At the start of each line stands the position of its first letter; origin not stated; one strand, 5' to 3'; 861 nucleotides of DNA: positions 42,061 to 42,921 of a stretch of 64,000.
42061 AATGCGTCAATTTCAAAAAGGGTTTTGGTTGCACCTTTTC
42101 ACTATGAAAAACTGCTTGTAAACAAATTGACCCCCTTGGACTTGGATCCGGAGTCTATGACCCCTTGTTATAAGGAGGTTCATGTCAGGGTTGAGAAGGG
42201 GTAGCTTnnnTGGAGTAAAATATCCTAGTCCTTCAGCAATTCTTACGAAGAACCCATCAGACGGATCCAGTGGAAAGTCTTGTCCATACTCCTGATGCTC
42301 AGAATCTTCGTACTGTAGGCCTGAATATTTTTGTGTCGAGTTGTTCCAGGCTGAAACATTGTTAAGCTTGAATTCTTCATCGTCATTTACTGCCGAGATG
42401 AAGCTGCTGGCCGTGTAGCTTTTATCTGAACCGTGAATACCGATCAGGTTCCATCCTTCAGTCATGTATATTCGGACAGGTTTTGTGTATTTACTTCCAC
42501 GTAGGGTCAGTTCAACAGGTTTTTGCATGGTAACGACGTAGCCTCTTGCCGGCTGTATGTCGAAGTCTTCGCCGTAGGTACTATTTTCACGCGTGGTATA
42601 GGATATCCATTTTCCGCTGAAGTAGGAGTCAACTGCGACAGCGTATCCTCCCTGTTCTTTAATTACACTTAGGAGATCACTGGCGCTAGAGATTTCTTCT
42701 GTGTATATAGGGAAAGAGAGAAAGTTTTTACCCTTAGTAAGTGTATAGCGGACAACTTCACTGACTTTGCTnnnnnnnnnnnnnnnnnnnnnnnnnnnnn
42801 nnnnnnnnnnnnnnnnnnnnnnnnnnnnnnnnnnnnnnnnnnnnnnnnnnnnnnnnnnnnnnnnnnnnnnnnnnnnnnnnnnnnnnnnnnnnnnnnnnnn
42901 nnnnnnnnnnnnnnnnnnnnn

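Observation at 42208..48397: Surface-enzyme island in which two divergently encoded secreted enzymes share an unrecognised ~180-aa C-terminal domain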

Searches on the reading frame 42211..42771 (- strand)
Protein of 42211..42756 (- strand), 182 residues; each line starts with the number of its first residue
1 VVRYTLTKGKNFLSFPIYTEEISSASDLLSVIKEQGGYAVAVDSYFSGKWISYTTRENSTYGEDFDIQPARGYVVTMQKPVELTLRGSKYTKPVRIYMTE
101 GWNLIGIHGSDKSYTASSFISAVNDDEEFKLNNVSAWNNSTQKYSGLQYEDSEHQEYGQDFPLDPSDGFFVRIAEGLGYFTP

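Call 4: search_protein_families(library=pfam, proteins=[window:42211-42753:-], max_evalue=1)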
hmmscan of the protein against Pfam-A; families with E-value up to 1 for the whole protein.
window:42211-42753:- (181 aa): 0 families

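Call 6: find_homologous_proteins(query=window:42211-42756:-, max_evalue=0.001)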
Query seq(182 aa): 29 candidates shared short words with the query, none scored E <= 0.001.

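Call 21: search_protein_representatives(alignment_id=A1)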
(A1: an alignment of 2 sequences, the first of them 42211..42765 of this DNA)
Query: 2 sequences, 189 profile positions. Proteins with E-value up to 0.001 (for the whole library): 1511; up to 1e-10: 701; up to 1e-30: 33. The best 150 are listed.
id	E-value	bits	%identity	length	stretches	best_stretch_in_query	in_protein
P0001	5.3e-97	339.6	-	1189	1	1-189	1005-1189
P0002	2.0e-90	318.1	-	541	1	1-189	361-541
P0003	6.4e-44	166.4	-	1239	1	3-184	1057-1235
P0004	6.8e-43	163.1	-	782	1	3-187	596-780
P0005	1.7e-40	155.3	-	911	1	3-185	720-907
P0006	2.1e-39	151.7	-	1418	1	2-184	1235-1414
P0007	5.5e-37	143.8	-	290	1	5-187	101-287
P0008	1.5e-35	139.1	-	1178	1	5-184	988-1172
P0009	2.7e-35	138.3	-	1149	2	5-189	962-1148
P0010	6.0e-35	137.2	-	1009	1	4-188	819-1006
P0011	3.3e-34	134.7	-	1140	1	4-187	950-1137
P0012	7.5e-34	133.6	-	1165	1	6-189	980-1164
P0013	8.7e-34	133.4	-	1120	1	2-189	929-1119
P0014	1.6e-33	132.5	-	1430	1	6-187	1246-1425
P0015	1.9e-33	132.3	-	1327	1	6-185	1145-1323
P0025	4.6e-31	124.5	-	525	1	4-181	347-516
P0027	5.3e-31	124.3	-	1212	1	4-188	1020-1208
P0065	1.7e-28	116.1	-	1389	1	5-189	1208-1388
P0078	5.1e-28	114.6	-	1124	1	2-187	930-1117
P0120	1.6e-26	109.7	-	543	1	8-181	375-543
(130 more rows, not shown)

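Call 26: find_homologous_proteins(query=A2, max_evalue=0.00001)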
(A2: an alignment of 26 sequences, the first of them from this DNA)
Query A2 (26 sequences) (187 aa, profile of the alignment): 81 proteins with E <= 0.00001 among 1450 candidates.
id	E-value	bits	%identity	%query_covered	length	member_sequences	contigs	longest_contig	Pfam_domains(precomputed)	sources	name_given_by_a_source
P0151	7.9e-45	171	30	100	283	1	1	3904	-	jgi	jgi:hypothetical protein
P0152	5.8e-44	168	38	96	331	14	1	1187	-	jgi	jgi:hypothetical protein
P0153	8.1e-37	145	25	96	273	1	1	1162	-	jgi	-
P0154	1.3e-33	134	26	100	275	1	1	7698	-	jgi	-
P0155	2.4e-29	120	29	95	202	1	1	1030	-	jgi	jgi:hypothetical protein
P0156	4.4e-20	90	22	94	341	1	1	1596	-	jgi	jgi:hypothetical protein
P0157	4.9e-18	83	25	95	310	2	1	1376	-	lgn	-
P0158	8.6e-18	83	24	95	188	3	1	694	-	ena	-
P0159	9.0e-16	76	25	96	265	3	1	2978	-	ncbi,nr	ncbi:MAG: hypothetical protein NTV89_15575, partial [Proteobacteria bacterium]|nr:hypothetical prote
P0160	1.2e-15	76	30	55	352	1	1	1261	-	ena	-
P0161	7.3e-15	73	26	96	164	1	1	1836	-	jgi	jgi:hypothetical protein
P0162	4.6e-13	67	21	91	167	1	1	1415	-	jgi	jgi:hypothetical protein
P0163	1.0e-12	66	32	76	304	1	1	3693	PF18884.6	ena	-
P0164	2.5e-12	65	22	99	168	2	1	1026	-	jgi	-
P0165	6.0e-12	64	23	72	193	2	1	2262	-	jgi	-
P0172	1.1e-10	59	27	54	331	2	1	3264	PF22352.3,PF18911.7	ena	-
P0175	4.2e-10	58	27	93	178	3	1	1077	-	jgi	jgi:hypothetical protein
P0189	9.3e-9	53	26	69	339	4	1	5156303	PF13229.13,PF05048.20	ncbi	ncbi:MAG: right-handed parallel beta-helix repeat-containing protein, partial [Thermoplasmata archae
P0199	9.3e-8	50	25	94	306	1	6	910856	-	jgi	jgi:hypothetical protein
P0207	2.1e-7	49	26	47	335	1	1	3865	PF00963.25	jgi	jgi:hypothetical protein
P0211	3.6e-7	48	32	45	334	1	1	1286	PF00246.30,PF13620.13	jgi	jgi:hypothetical protein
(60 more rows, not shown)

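Call 27: search_solved_structures(query=A2, max_evalue=10, show_alignments=2)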
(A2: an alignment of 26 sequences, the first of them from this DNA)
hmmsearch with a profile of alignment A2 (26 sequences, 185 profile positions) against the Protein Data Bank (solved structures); distinct sequences matched with E-value up to 10: 3.
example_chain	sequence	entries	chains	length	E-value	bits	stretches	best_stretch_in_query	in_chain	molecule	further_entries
2xcd_A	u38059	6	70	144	0.13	15.2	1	36-75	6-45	PROBABLE DEOXYURIDINE 5'-TRIPHOSPHATE NUCLEOTIDOHYDROLASE YNCF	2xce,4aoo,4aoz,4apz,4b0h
4ao5_A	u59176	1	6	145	0.54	13.1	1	36-75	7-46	SPBC2 PROPHAGE-DERIVED DEOXYURIDINE 5'-TRIPHOSPHATE NUCLEO TIDOHYDROLASE YOSS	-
2baz_A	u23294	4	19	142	0.59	13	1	37-75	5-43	hypothetical protein BSU20020 | SPBC2 PROPHAGE-DERIVED DEOXYURIDINE 5'-TRIPHOSPHATE NUCLEOTIDOHYDROLASE YOSS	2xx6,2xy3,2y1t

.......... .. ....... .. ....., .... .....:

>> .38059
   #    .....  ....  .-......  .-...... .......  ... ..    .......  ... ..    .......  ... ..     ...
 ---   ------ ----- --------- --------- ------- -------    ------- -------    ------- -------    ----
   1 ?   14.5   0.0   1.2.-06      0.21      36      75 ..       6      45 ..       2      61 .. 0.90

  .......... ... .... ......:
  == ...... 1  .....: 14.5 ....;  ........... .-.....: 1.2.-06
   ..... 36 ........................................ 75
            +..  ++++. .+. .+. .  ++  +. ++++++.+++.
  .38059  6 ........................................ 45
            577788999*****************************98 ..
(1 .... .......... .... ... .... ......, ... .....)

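Call 28: search_protein_families(library=pfam, alignment_id=A2, max_evalue=1)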
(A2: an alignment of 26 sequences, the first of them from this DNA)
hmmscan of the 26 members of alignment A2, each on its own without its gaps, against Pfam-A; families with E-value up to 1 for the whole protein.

A. member 1, seq(187 aa): 0 families

B. families by the number of members that match (of 26 scanned): 11 families
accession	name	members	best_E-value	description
PF20251.4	Big_14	3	0.065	Bacterial Ig-like domain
PF25513.1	P2_C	1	0.091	Viral coat protein P2 C-terminal domain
PF09459.16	EB_dh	1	0.1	Ethylbenzene dehydrogenase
PF03015.24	Sterile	1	0.11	Male sterility protein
PF03793.24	PASTA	1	0.11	PASTA domain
PF23850.1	DUF7213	1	0.13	Family of unknown function (DUF7213)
PF00498.31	FHA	1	0.14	FHA domain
PF04601.19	DUF569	1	0.14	Beta-trefoil domain of unknown function (DUF569)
PF11061.14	Tsr0524-like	1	0.17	Cytochrome b6f, subunit Tsr0524-like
PF19647.4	DUF6150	1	0.18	Family of unknown function (DUF6150)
PF25229.1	Salactin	1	0.28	Salactin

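Call 32: search_protein_families(library=pfam, alignment_id=A3, max_evalue=0.001)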
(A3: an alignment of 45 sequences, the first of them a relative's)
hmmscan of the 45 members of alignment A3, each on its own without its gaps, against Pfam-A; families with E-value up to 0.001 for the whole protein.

A. member 1, P0003 (1239 aa): 1 family
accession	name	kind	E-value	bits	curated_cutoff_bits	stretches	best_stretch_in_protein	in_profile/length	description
PF00041.27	fn3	-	3.1e-05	24.5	25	1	51-123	6-67/84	Fibronectin type III domain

B. families by the number of members that match (of 45 scanned): 6 families
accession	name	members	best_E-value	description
PF16656.11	Pur_ac_phosph_N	19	7.9e-12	Purple acid Phosphatase, N-terminal domain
PF00041.27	fn3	9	2.5e-05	Fibronectin type III domain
PF11617.13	Cu-binding_MopE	2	2.4e-16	Putative metal-binding motif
PF00149.33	Metallophos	2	4.4e-08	Calcineurin-like phosphoesterase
PF03008.20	DUF234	1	2.1e-12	Archaea bacterial proteins of unknown function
PF17210.9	SdrD_B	1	0.00014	SdrD B-like domain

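Call 35: list_cluster_members(proteins=[P0003, P0004, P0005, P0006, P0008, P0009, P0010, P0025, P0120, P0014])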
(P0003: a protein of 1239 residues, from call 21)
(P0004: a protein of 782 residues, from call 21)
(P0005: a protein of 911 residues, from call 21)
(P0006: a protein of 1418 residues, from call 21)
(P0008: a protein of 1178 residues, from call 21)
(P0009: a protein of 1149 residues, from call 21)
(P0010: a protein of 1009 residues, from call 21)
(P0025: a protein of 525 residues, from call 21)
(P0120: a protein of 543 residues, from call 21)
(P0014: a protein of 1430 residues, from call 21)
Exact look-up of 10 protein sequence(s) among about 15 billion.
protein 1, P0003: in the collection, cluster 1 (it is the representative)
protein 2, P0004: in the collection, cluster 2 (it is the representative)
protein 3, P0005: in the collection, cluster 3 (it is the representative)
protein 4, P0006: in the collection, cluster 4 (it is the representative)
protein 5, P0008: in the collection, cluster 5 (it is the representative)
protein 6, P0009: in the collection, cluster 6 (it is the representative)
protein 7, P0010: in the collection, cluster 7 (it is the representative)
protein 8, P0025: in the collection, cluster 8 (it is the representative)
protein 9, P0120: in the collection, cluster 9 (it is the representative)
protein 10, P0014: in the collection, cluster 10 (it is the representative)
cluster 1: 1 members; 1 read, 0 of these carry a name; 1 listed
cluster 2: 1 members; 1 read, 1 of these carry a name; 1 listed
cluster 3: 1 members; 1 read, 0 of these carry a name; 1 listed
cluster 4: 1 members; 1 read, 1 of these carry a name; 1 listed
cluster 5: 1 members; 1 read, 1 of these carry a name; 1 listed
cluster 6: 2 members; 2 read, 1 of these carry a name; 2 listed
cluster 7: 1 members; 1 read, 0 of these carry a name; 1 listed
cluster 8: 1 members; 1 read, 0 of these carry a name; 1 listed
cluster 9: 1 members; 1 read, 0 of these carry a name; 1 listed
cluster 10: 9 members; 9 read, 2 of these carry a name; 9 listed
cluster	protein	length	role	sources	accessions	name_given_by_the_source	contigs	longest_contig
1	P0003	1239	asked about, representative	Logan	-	-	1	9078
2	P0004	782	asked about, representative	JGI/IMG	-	hypothetical protein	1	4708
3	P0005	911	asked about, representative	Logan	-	-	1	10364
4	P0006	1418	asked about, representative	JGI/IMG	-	hypothetical protein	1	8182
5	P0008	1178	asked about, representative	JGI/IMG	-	hypothetical protein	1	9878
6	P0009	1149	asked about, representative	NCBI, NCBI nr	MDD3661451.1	MAG: fibronectin type III domain-containing protein [Candidatus Dojkabacteria bacterium] | fibronectin type III domain-containing protein [Candidatus Dojkabacteria bacterium]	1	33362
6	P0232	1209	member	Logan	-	-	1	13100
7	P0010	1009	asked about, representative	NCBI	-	-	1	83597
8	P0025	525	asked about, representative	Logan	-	-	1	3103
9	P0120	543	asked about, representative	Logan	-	-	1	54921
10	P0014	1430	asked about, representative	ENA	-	-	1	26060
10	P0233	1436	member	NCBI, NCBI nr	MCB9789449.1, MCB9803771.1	hypothetical protein H6763_02985 [Candidatus Nomurabacteria bacterium] | hypothetical protein [Candidatus Nomurabacteria bacterium]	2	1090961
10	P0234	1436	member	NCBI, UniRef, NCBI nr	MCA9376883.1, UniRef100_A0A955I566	hypothetical protein KC685_03115 [Candidatus Dojkabacteria bacterium] | Uncharacterized protein n=1 Tax=Candidatus Dojkabacteria bacterium TaxID=2099670 ... | hypothetical protein [Candidatus Dojkabacteria bacterium]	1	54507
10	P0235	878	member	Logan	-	-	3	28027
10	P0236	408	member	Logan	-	-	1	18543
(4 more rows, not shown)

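Call 36: find_related_loci(query=A4, collection=genome_contigs, flank=6000)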
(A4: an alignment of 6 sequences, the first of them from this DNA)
Query A4 (187 aa) in genome_contigs; peptide patterns used: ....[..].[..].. (x = any residue, [..] = any of these).
49 stretches matched a pattern; 46 encode a relative of the query (tblastn E <= 1e-3); 46 distinct loci.
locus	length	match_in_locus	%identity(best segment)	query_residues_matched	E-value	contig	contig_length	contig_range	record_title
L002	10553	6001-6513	42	10-178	2e-35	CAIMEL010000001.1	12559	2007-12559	uncultured bacterium isolate LaPlata_bin-3090 genome assembly, contig: bin-3090:01/25, whole genome shotgun sequence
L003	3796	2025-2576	36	2-187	3e-34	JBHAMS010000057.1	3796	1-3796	MAG: Candidatus Dojkabacteria bacterium isolate D-36_MAG_6 D-36__114302, whole genome shotgun sequence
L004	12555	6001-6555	35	2-187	2e-34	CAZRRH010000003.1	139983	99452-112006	MAG TPA_asm: uncultured Candidatus Saccharibacteria bacterium isolate binchicken_co115_314 genome assembly, contig: NODE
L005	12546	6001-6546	36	2-180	3e-33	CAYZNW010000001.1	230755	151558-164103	MAG TPA_asm: uncultured Candidatus Saccharibacteria bacterium isolate binchicken_co117_292 genome assembly, contig: NODE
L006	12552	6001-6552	37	1-180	4e-33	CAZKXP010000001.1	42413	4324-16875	MAG TPA_asm: uncultured Candidatus Saccharibacteria bacterium isolate binchicken_co117_335 genome assembly, contig: NODE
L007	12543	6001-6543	36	2-180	3e-33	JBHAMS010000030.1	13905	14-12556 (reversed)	MAG: Candidatus Dojkabacteria bacterium isolate D-36_MAG_6 D-36__68464, whole genome shotgun sequence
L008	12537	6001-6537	38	2-178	5e-33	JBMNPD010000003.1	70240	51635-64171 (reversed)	MAG: Candidatus Dojkabacteria bacterium isolate SBF912SR1HQ0033 scaffold_516_c1, whole genome shotgun sequence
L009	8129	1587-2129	38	1-180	6e-33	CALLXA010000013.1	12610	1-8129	MAG TPA_asm: uncultured bacterium isolate SRR3330206_bin.35_CONCOCT_v1.1_MAG genome assembly, contig: ERZ724085.3856, wh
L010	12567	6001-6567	35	1-187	1e-32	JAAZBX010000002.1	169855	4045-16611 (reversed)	MAG: Candidatus Dojkabacteria bacterium isolate AS06rmzACSIP_65 147860_AS06, whole genome shotgun sequence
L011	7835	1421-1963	37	2-179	1e-32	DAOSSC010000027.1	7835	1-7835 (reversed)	MAG TPA_asm: Candidatus Dojkabacteria bacterium isolate AMR_MDS_2251 NODE_8741_length_7835_cov_5.181234, whole genome sh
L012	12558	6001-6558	38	1-180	2e-32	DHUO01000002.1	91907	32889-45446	MAG TPA_asm: Candidatus Dojkabacteria bacterium UBA5232 UBA5232_contig_5010, whole genome shotgun sequence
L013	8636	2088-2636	37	1-180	1e-32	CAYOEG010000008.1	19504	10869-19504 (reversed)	MAG TPA_asm: uncultured Candidatus Saccharibacteria bacterium isolate SRP294416_co1_479 genome assembly, contig: NODE_55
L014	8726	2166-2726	37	1-180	2e-32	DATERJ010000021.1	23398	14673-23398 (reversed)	MAG TPA_asm: Candidatus Dojkabacteria bacterium isolate SMAG_U9070 k141_199487, whole genome shotgun sequence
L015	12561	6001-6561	38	1-180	2e-32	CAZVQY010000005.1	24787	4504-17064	MAG TPA_asm: uncultured Candidatus Saccharibacteria bacterium isolate SRP192927_co5_224 genome assembly, contig: NODE_22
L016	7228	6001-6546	36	2-180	1e-32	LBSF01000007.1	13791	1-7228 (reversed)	MAG: candidate division WS6 bacterium GW2011_GWC2_36_7 US24_C0007, whole genome shotgun sequence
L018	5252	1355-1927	37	1-187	5e-32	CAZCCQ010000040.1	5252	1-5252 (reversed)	MAG TPA_asm: uncultured Candidatus Saccharibacteria bacterium isolate binchicken_co204_57 genome assembly, contig: NODE_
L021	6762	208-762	36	2-187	3e-31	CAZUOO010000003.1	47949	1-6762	MAG TPA_asm: uncultured Candidatus Saccharibacteria bacterium isolate SRP319275_co5_98 genome assembly, contig: NODE_245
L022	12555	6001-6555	36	1-180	9e-31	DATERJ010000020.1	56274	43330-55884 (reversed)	MAG TPA_asm: Candidatus Dojkabacteria bacterium isolate SMAG_U9070 k141_199276, whole genome shotgun sequence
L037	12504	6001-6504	35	11-178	6e-28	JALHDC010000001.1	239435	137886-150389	MAG: bacterium isolate 1-no_shock_S1_027 scaffold_53, whole genome shotgun sequence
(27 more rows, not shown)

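Call 46: predict_structure(alignment_id=A2)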
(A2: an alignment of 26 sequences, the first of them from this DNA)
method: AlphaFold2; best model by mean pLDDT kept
length: 187 residues; sequences in the alignment: 26
mean_pLDDT: 95.9   pTM: 0.90
mean pLDDT of the five models: 95.9, 95.7, 95.4, 94.7, 94.6
residues with pLDDT >= 90: 172; 70-90: 13; 50-70: 2; < 50: 0
segments of 3 or more residues with pLDDT < 50: none
pLDDT, mean of each block of 10 residues (from residue 1): 85 98 97 98 98 95 95 97 98 97 98 97 97 97 93 90 97 98 97
secondary structure, 60 per line:
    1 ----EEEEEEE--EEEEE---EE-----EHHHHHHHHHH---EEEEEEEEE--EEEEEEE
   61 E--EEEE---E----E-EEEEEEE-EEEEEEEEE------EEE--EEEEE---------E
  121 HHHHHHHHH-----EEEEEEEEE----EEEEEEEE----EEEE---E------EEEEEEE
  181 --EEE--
elements in order: E5-11 E14-18 H30-39 E43-51 E54-61 E64-67 E78-84 E86-94 E101-103 E106-110 H121-129 E135-143 E148-155 E160-163 E174-180 E183-185

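Call 59: fold_search(model_id=the predicted structure, library=pdb)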
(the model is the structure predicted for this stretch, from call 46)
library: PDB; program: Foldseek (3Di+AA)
matches with E <= 10: 793; with E <= 0.001: 0
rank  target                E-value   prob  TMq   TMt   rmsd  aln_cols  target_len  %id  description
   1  2qqj                  1.2e-02  0.21  0.16  0.11  18.7       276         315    9  Crystal Structure of the b1b2 Domains from Human Neuropilin-2 (released 2007-11-20)
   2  3t0b_A                1.3e-02  0.13  0.13  0.04  18.7       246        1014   10  E. coli (LacZ) beta-galactosidase (S796T) IPTG complex (released 2012-01-18)
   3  3vda_A                1.5e-02  0.14  0.13  0.04  19.1       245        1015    9  E. coli (lacZ) beta-galactosidase (N460T) (released 2012-04-11)
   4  4qdr                  2.7e-02  0.16  0.16  0.11  18.9       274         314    9  Physical basis for Nrp2 ligand binding (released 2015-04-15)
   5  4qdq_A                3.3e-02  0.15  0.16  0.12  17.9       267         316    8  Physical basis for Nrp2 ligand binding (released 2015-04-15)
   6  2qqo_B                5.2e-02  0.14  0.17  0.09  19.0       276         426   10  Crystal Structure of the a2b1b2 Domains from Human Neuropilin-2 (released 2007-11-20)
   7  8udz_B                7.5e-02  0.08  0.15  0.11  20.9       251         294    8  The Structure of LTBP-49247 Fab Bound to TGFbeta1 Small Latent Complex (released 2024-07-17)
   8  7u1j_C                1.4e-01  0.11  0.18  0.11  17.6       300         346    8  Crystal structure of Pisum sativum convicilin (released 2022-03-30)
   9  7k6v_FC               1.4e-01  0.11  0.17  0.08  17.8       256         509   10  Crystal Structure of Virus-like Particles of GII.4 Norovirus Houston virus (HOV) (released 2022-03-02)
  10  9rkv_O                1.5e-01  0.30  0.20  0.09   8.3       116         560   12  Agrobacterium phage 7-7-1 tail fibers (released 2025-12-10)
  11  2qqo_A                1.6e-01  0.09  0.17  0.09  18.7       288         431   10  Crystal Structure of the a2b1b2 Domains from Human Neuropilin-2 (released 2007-11-20)
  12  3sej_A                1.7e-01  0.10  0.17  0.12  18.2       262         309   10  Structural characterization of a GII.4 2004 norovirus variant (TCH05) bound to Secretor Lewis HBGA (LeB) (released 2011-07-13)
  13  8fxs_B                1.8e-01  0.04  0.12  0.09  21.0       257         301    9  Crystal structure of human pro-TGF-beta2 in complex with Nb9 (released 2023-06-21)
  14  6inb                  1.8e-01  0.14  0.18  0.16  16.0       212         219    8  Crystal structure of an acetolactate decarboxylase from Klebsiella pneumoniae (released 2019-01-16)
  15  8u7d_A                1.8e-01  0.09  0.17  0.06  14.6       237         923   10  R399A mutant of sea urchin SLC9C1 at pH 6 in Na+ - Relaxed state (released 2025-03-26)
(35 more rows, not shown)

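Call 63: search_protein_families(library=ncbifam, proteins=[P0159, P0189, P0172, P0207, P0211, P0163, P0151, P0152, window:42211-42765:-], max_evalue=0.1)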
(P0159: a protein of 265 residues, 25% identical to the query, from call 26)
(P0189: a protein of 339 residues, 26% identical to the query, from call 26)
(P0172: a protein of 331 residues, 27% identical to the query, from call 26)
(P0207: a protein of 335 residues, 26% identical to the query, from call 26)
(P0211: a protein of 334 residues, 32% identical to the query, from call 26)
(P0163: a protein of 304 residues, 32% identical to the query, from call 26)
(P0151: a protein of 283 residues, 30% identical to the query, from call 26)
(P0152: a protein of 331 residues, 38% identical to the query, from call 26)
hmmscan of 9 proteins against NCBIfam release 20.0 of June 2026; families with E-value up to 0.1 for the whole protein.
P0159 (265 aa): 0 families

P0189 (339 aa): 3 families
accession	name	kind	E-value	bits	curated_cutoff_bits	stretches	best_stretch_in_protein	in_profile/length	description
TIGR03804.1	para_beta_helix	repeat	8.5e-11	41.4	19.45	2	43-86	1-42/44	parallel beta-helix repeat protein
TIGR04247.1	NosD_copper_fam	subfamily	0.0085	14.7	300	2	4-63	228-285/377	nitrous oxide reductase family maturation protein NosD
NF038177.1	epimerase_AlgG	equivalog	0.018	13.7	700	1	11-91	338-419/519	mannuronan 5-epimerase AlgG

P0172 (331 aa): 1 family
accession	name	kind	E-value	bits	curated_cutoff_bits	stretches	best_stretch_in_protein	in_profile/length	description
NF038112.1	myxo_dep_M36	subfamily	7.6e-06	23.3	1500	1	178-284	1186-1296/1604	myxosortase-dependent M36 family metallopeptidase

P0207 (335 aa): 0 families

P0211 (334 aa): 1 family
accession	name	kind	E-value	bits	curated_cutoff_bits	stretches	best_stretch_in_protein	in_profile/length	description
NF052230.1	T9SS_PorE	exception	0.0067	14.7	600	1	88-168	413-495/648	PorE family type IX secretion system protein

P0163 (304 aa): 3 families
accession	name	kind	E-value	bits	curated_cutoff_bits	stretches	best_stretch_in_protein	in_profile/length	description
NF033765.2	gliding_CglD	equivalog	1.4e-05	23.1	400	1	37-99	175-241/1124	adventurous gliding motility lipoprotein CglD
NF047639.1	throspo3_MtsD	equivalog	0.0017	16.5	800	1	35-113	456-534/651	cell-cell cohesion protein MtsD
NF042425.1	Amuc_1099_fam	equivalog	0.015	14.9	50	1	58-88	122-152/321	Amuc_1099 family pilus-like system protein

P0151 (283 aa): 0 families

P0152 (331 aa): 1 family
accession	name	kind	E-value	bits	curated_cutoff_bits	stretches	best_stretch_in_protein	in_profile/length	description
NF045818.1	Neo-PentlctneDsynPtlE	equivalog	0.025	12.7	1100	1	209-264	416-468/587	neopentalenolactone/pentalenolactone D synthase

window:42211-42765:- (185 aa): 0 families
